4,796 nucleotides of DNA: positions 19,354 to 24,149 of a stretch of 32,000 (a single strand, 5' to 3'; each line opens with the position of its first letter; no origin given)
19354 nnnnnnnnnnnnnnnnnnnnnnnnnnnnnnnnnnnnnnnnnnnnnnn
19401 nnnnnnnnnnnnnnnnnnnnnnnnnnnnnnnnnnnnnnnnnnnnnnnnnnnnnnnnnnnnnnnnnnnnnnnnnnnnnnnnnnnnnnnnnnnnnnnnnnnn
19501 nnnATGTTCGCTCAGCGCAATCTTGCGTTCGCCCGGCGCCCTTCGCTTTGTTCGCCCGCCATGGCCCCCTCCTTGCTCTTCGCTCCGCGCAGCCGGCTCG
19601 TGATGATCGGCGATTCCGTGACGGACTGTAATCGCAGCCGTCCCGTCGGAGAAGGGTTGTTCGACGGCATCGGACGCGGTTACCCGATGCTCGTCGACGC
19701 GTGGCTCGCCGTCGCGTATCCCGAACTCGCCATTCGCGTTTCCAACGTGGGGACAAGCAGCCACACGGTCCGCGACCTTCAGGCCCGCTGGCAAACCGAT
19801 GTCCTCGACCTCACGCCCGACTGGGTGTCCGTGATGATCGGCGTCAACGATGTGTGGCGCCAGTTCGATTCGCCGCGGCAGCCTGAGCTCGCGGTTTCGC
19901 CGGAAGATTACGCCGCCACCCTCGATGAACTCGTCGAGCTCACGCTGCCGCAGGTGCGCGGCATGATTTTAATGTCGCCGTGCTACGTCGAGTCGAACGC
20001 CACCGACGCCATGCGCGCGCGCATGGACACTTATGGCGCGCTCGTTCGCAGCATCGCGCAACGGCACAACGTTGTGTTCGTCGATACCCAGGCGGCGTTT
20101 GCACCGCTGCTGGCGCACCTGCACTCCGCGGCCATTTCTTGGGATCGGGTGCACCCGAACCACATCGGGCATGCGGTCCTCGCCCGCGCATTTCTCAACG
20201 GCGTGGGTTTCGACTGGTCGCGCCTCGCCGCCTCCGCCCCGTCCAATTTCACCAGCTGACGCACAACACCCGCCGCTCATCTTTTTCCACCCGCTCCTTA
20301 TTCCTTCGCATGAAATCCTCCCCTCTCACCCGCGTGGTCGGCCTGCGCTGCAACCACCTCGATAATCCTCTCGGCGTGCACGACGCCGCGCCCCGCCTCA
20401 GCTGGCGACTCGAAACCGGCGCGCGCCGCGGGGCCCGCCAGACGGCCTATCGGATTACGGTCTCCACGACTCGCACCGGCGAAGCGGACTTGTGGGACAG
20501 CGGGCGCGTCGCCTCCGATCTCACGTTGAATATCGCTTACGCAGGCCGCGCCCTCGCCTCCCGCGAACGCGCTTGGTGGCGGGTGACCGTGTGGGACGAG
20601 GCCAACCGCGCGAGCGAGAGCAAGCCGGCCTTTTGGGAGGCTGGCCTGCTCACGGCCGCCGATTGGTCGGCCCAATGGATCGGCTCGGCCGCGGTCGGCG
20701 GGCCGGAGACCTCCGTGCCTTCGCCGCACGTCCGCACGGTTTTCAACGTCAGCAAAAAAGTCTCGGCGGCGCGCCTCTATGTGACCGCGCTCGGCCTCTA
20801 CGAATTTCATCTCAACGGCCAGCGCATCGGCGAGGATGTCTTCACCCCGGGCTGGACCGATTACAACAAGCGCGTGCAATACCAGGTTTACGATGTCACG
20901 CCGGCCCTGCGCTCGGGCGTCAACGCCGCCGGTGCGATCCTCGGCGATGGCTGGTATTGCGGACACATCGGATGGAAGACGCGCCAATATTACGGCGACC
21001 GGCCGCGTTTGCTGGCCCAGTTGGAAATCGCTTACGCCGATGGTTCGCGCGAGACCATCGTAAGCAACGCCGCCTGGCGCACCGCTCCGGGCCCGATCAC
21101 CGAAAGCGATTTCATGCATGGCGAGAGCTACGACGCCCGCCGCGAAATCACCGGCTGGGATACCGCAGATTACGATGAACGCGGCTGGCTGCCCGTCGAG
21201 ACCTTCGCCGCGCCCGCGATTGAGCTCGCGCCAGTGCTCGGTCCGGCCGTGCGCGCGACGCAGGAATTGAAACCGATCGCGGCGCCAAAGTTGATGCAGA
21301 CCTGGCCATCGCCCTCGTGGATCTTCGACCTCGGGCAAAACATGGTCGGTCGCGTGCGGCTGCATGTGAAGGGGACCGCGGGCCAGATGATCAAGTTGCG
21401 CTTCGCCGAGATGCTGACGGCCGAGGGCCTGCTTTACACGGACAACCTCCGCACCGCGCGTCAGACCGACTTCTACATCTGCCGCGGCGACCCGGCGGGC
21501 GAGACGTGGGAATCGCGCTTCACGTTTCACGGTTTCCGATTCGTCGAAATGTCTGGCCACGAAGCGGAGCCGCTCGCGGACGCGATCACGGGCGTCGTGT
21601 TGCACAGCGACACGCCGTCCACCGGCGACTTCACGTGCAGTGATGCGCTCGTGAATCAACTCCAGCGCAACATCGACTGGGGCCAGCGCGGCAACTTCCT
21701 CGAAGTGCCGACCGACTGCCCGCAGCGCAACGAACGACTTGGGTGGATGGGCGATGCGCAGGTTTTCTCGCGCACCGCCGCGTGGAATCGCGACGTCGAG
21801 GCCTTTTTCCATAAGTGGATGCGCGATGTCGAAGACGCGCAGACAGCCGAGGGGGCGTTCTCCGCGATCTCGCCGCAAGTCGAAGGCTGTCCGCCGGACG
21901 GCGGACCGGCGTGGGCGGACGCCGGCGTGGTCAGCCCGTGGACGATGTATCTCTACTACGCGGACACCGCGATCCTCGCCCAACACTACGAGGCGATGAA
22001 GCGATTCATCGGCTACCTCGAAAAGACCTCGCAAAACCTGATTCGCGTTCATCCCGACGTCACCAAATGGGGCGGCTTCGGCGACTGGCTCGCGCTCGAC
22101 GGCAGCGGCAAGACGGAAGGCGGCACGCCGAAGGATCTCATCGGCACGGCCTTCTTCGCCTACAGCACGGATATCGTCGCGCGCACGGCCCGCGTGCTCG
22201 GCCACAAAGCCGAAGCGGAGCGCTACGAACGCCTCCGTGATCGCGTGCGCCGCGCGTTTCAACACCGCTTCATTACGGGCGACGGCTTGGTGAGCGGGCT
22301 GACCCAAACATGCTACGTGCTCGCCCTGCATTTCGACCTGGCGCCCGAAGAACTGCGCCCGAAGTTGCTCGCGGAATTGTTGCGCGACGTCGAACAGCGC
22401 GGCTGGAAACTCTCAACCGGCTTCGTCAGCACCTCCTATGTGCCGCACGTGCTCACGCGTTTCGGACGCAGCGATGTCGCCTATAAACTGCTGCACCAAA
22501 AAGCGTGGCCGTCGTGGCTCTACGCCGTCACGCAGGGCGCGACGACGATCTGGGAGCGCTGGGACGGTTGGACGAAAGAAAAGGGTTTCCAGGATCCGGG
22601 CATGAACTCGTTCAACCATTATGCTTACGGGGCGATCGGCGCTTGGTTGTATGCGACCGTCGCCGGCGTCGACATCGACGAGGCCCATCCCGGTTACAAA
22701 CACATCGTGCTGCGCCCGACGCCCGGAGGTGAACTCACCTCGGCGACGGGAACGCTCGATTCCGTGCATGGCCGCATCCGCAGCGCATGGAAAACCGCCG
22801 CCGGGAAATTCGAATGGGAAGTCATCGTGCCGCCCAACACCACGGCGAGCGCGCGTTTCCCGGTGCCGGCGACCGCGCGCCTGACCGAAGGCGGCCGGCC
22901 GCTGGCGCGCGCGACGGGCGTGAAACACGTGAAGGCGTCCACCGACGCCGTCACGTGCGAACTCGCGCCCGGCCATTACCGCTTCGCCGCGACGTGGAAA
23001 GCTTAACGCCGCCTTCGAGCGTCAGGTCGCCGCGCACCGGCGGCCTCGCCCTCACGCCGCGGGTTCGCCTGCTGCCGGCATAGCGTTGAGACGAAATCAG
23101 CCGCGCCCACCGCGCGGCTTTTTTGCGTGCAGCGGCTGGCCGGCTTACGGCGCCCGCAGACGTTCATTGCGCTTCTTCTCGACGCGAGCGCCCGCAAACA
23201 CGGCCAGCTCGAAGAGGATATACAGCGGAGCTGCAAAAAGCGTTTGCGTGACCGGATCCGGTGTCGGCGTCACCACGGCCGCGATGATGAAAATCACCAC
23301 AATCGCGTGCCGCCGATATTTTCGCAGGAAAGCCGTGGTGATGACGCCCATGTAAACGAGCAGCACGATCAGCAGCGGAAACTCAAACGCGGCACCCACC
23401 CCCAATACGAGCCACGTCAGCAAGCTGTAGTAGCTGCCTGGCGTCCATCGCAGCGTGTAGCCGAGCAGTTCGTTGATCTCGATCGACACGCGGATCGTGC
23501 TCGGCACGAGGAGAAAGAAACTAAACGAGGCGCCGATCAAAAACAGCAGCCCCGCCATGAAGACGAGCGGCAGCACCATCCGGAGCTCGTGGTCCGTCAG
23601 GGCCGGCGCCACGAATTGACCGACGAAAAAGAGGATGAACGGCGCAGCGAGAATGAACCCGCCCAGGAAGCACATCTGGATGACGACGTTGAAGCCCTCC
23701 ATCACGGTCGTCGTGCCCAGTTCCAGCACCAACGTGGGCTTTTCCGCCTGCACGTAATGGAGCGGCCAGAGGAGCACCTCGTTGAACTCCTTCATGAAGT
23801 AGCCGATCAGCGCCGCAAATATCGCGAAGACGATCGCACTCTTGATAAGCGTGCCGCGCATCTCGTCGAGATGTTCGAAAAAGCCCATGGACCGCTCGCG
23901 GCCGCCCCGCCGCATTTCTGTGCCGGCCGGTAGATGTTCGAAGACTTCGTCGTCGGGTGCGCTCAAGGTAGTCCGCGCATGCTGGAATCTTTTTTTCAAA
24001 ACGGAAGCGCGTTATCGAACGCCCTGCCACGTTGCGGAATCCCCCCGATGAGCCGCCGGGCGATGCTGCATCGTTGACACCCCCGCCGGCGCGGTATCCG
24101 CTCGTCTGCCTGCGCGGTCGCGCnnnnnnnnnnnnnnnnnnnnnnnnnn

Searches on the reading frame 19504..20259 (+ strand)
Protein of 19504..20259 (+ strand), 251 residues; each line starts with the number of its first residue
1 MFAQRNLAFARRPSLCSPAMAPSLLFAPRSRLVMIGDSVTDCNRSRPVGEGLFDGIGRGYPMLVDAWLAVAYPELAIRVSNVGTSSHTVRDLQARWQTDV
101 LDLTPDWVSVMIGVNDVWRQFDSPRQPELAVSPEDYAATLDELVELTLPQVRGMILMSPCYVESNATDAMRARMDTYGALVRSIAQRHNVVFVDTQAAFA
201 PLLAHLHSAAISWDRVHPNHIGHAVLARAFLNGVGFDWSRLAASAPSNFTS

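Call 6: search_protein_families(library=pfam, proteins=[window:19504-20259:+])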
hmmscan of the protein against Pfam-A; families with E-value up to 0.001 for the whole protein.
window:19504-20259:+ (251 aa): 4 families
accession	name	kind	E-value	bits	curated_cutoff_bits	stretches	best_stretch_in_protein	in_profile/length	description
PF13472.12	Lipase_GDSL_2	-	1e-23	85.2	32.9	1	35-225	2-178/178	GDSL-like Lipase/Acylhydrolase family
PF00657.28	Lipase_GDSL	-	5e-13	50.1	23.6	1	32-229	1-207/208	GDSL-like Lipase/Acylhydrolase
PF25182.1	NonGDSL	-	1.7e-05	24.7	80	1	58-194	48-171/220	Non-GDSL lipase-like family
PF04311.20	DUF459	-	4.5e-05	23.3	27.2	1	84-200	39-154/197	Protein of unknown function (DUF459)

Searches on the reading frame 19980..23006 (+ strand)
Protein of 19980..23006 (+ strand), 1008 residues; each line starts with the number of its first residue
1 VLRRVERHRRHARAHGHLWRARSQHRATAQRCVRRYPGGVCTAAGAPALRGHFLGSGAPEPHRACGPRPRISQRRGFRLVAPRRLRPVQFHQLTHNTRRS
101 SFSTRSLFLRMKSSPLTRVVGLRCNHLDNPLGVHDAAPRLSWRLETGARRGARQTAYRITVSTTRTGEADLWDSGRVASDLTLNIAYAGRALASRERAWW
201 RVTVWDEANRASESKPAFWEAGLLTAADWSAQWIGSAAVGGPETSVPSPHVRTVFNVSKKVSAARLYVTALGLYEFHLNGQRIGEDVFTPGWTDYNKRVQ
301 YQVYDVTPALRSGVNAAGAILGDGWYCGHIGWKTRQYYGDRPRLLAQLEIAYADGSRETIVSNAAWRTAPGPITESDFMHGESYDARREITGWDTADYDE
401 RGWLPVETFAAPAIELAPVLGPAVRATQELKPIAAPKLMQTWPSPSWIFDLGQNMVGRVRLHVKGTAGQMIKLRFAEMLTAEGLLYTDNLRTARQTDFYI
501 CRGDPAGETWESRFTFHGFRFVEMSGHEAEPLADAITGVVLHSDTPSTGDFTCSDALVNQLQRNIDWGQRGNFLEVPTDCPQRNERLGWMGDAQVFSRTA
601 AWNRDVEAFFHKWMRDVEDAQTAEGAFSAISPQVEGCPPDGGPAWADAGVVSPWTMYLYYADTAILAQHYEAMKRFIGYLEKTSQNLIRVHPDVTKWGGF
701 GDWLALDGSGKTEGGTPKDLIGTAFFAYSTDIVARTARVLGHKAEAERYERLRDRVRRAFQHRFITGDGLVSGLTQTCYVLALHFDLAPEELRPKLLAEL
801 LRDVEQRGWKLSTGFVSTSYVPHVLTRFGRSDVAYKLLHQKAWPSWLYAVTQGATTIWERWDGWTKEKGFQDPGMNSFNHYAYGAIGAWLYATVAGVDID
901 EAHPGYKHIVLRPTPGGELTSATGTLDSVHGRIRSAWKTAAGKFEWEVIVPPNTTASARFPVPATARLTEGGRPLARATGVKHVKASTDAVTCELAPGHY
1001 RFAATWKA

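Call 5: search_protein_families(library=pfam, proteins=[window:19980-23006:+])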
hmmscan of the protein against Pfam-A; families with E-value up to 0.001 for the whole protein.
window:19980-23006:+ (1008 aa): 5 families
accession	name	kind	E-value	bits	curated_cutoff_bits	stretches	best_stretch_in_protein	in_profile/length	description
PF17389.8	Bac_rhamnosid6H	-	6.6e-117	391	24.5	1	547-894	2-339/339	Bacterial alpha-L-rhamnosidase 6 hairpin glycosidase domain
PF08531.16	Bac_rhamnosid_N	-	3.9e-62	209.6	25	1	259-428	1-172/172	Alpha-L-rhamnosidase N-terminal domain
PF25788.1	Ig_Rha78A_N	-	2.6e-36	124.5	27.4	1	119-224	1-104/105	Rha78A-like, N-terminal immunoglobulin domain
PF05592.18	Bac_rhamnosid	-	1.9e-31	108.4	22.2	1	443-542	4-102/102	Bacterial alpha-L-rhamnosidase concanavalin-like domain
PF17390.7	Bac_rhamnosid_C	-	2.9e-19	69.1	22.1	1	899-970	2-73/78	Bacterial alpha-L-rhamnosidase C-terminal domain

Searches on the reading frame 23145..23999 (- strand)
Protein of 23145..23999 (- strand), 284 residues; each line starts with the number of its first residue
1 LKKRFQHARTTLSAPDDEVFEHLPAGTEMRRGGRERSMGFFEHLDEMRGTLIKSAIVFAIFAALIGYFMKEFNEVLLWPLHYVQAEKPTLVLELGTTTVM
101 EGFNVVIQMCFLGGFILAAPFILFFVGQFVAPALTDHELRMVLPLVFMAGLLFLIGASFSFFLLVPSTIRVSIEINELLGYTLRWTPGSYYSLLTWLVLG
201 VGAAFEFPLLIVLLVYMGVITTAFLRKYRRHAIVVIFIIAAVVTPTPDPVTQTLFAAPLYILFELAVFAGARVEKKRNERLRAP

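Call 5: search_protein_families(library=pfam, proteins=[window:23145-23999:-])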
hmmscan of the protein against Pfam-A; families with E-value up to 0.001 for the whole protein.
window:23145-23999:- (284 aa): 1 family
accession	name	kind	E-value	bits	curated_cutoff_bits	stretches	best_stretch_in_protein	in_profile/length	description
PF00902.23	TatC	-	5.3e-53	180.4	25.1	1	42-258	1-208/208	Sec-independent protein translocase protein (TatC)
